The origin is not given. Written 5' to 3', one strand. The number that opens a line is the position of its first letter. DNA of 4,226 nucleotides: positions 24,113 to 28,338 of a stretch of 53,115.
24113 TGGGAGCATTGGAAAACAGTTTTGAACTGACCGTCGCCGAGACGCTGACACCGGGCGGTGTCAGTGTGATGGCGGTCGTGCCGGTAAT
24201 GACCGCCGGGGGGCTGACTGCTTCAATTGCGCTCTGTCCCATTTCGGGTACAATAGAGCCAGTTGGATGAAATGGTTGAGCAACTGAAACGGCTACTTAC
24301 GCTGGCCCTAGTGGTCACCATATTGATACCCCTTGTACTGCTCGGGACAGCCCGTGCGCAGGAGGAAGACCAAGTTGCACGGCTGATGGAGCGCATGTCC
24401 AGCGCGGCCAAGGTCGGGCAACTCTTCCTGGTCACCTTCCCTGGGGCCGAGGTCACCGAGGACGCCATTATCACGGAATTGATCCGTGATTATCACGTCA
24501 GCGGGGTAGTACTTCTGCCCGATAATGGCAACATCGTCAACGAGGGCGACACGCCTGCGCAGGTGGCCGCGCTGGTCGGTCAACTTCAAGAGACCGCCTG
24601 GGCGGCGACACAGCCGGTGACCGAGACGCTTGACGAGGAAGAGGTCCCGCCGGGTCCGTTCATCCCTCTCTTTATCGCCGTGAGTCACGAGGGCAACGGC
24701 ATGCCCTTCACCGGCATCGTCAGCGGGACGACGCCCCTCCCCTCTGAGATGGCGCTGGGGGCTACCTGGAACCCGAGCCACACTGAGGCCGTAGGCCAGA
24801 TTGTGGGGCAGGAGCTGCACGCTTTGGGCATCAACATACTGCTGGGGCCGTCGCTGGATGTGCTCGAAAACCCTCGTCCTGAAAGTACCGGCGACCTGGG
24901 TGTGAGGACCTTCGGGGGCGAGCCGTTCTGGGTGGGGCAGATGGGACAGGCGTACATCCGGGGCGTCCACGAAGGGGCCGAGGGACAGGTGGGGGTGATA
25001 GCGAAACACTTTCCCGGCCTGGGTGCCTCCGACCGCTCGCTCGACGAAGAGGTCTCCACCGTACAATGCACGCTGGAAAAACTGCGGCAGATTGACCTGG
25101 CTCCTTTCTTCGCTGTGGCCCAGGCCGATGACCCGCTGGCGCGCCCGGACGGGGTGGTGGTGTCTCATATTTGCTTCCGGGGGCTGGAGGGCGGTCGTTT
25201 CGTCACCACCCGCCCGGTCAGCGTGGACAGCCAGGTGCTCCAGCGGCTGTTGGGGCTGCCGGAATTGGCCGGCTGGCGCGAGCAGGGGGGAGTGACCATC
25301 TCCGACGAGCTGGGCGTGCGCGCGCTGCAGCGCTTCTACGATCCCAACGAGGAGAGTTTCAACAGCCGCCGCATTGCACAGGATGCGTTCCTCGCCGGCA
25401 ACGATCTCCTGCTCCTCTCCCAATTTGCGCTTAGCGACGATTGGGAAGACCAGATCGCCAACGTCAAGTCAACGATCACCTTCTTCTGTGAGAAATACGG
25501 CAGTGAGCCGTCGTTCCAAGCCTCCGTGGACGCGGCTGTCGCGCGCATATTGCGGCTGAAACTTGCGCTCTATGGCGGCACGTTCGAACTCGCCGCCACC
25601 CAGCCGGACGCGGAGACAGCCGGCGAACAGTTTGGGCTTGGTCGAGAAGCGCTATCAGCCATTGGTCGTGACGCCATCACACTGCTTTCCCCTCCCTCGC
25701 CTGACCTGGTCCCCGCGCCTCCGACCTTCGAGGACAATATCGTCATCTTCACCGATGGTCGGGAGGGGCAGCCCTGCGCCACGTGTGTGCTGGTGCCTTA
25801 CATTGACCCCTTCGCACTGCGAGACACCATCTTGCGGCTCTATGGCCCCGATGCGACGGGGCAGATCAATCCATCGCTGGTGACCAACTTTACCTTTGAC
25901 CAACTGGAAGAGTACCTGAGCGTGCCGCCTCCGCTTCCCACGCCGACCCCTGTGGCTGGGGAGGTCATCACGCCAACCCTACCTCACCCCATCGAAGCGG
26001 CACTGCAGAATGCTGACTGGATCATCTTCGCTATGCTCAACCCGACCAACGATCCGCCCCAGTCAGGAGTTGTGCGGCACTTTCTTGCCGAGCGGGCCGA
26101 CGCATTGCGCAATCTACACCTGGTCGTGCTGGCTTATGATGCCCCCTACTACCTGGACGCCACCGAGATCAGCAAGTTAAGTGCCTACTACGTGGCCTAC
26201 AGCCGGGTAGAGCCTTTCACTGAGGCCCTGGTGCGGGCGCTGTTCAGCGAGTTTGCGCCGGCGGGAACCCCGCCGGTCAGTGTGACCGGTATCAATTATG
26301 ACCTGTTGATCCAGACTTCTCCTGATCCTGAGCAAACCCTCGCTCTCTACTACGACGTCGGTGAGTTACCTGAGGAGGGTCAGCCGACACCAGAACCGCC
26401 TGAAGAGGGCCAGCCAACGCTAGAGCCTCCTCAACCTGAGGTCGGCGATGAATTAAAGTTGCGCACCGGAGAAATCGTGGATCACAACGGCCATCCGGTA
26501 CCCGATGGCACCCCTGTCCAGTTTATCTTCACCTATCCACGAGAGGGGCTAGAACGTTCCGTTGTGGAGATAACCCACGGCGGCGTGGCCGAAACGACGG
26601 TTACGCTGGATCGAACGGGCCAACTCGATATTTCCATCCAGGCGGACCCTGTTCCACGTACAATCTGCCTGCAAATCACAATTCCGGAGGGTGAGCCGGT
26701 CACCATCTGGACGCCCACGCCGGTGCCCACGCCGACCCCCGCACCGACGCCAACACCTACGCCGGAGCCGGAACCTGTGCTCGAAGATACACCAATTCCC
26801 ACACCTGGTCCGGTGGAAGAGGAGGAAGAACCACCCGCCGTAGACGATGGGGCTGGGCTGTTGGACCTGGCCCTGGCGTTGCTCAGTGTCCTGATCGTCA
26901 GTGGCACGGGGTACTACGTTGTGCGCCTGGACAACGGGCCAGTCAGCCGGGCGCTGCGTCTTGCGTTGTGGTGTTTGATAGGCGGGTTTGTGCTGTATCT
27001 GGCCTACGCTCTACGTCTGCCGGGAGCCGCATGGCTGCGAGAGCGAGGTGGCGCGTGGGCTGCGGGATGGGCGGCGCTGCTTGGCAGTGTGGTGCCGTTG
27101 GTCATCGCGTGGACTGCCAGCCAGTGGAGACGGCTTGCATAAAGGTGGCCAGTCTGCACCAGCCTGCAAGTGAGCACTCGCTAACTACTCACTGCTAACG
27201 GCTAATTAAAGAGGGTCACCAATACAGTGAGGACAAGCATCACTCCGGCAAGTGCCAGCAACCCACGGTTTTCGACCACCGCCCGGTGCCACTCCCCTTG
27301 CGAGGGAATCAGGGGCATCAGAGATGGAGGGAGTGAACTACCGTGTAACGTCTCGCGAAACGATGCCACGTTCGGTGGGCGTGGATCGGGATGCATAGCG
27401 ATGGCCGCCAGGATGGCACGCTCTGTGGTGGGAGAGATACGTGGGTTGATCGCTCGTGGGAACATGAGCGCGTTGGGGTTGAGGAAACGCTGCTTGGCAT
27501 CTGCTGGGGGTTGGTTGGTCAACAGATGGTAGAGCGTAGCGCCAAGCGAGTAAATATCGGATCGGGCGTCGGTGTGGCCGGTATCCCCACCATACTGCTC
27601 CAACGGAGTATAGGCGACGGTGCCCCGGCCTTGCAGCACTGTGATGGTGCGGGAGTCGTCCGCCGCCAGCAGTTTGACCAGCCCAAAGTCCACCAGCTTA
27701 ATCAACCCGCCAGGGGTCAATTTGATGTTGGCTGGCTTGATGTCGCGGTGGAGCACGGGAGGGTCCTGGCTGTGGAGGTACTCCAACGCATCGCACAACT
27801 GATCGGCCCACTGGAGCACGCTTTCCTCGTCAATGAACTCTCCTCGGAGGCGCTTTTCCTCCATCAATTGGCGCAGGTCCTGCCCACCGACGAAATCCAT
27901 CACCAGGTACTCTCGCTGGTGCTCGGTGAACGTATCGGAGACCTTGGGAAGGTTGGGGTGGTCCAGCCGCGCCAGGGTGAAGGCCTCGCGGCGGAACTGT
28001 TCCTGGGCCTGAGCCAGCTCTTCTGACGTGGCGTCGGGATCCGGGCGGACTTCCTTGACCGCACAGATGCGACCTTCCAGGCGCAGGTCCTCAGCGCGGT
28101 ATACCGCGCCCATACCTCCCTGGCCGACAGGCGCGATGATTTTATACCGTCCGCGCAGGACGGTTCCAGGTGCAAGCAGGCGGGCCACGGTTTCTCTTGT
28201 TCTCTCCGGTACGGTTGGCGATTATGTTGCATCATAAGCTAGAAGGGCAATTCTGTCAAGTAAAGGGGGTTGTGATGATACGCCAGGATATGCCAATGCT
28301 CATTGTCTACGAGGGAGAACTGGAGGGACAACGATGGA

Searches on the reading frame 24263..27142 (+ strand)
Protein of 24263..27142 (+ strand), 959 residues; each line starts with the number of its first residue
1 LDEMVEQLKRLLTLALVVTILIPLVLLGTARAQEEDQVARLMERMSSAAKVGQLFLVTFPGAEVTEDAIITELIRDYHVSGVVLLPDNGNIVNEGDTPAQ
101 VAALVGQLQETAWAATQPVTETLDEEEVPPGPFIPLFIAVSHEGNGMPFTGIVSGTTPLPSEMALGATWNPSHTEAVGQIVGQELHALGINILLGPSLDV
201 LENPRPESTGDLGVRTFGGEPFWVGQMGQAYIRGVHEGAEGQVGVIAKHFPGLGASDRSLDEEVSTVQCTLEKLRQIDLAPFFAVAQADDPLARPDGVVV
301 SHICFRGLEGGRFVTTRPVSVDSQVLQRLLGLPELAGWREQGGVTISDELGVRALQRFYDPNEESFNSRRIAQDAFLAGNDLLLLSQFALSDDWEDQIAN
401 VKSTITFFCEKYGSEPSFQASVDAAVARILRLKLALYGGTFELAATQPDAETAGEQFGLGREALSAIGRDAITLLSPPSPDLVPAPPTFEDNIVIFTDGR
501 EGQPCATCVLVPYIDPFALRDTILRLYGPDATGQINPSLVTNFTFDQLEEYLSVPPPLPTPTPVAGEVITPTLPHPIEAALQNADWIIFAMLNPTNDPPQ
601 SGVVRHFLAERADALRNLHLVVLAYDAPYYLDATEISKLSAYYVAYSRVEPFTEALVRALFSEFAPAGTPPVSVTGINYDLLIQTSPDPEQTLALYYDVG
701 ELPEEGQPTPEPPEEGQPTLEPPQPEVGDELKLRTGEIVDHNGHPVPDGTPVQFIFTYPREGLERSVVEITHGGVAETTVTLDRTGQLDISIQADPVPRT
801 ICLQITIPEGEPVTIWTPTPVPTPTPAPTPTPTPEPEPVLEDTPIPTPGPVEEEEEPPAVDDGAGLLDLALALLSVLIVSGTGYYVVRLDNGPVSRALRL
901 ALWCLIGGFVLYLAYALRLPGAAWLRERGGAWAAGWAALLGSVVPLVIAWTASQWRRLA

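Call 26: search_protein_families(library=pfam, proteins=[window:24263-27142:+], max_evalue=0.01)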
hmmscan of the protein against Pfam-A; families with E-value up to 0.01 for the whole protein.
window:24263-27142:+ (959 aa): 1 family
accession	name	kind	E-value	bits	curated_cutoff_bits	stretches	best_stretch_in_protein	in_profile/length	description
PF00933.27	Glyco_hydro_3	-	1.7e-33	116.8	27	1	50-432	5-316/316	Glycosyl hydrolase family 3 N terminal domain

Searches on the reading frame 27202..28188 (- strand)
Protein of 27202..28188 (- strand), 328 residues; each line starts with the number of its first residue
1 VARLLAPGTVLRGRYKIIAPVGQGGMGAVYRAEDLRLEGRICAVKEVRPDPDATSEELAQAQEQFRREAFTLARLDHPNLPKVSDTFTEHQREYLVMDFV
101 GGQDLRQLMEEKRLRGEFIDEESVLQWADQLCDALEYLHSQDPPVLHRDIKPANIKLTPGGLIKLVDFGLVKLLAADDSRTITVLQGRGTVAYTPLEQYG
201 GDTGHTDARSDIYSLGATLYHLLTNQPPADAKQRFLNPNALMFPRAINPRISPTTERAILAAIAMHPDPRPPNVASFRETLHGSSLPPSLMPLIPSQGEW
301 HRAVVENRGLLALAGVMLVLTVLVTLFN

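Call 40: search_protein_families(library=pfam, proteins=[window:27202-28188:-], max_evalue=0.01)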
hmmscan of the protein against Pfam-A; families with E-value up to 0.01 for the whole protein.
window:27202-28188:- (328 aa): 4 families
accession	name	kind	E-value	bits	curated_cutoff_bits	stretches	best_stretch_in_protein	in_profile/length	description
PF00069.31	Pkinase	-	8.4e-40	137.3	31.7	1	15-233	1-201/263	Protein kinase domain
PF07714.23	PK_Tyr_Ser-Thr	-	8.7e-27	94.5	23.1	1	17-227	3-204/258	Protein tyrosine and serine/threonine kinase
PF03109.22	ABC1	-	2.1e-06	27.5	22.9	1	59-180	114-223/244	ABC1 atypical kinase-like domain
PF01636.29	APH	-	6.3e-05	23.3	23.2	1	59-171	91-197/239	Phosphotransferase enzyme family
